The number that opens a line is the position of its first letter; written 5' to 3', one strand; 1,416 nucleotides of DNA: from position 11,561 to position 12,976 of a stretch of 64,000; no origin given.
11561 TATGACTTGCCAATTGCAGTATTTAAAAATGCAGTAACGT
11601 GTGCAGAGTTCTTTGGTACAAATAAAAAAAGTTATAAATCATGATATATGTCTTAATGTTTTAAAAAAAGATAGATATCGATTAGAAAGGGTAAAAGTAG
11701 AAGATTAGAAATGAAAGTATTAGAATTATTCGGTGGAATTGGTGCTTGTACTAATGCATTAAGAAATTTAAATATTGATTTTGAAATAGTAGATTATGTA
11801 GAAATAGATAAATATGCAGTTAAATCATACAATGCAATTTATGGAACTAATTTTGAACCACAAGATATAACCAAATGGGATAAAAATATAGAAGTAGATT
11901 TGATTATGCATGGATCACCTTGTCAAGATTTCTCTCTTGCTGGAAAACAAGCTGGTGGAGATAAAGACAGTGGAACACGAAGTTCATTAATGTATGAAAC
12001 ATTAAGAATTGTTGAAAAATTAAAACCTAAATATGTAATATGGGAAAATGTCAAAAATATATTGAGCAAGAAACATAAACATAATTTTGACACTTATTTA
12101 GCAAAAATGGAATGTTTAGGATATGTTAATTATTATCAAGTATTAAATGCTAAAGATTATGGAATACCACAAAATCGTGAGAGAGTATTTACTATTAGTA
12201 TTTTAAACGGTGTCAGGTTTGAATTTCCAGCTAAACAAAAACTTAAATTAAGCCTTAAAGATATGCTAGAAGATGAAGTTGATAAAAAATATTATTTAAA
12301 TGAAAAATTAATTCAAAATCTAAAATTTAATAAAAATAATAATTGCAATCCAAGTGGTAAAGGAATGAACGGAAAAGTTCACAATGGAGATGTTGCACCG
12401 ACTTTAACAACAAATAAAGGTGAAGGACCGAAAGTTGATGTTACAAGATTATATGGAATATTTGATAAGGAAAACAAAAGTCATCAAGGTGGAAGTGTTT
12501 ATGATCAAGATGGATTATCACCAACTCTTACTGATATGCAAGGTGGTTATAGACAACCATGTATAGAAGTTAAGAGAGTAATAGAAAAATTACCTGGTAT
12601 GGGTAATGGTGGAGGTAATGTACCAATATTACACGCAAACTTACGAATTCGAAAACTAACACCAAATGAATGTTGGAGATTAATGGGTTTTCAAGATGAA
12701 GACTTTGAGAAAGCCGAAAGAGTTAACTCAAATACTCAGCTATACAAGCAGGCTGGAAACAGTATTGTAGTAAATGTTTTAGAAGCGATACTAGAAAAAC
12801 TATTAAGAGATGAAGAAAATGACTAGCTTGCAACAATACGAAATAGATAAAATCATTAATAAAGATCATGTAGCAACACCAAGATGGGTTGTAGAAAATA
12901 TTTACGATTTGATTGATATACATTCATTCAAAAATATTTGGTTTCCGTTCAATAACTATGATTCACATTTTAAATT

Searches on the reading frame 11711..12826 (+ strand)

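Call 110: search_protein_families(library=pfam, proteins=[window:11711-12826:+], max_evalue=0.00001)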
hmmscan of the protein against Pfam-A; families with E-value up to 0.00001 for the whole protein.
window:11711-12826:+ (371 aa): 1 family
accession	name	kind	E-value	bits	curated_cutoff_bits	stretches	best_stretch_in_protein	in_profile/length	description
PF00145.23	DNA_methylase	-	3.7e-74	250.5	22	1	1-365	1-323/324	C-5 cytosine-specific DNA methylase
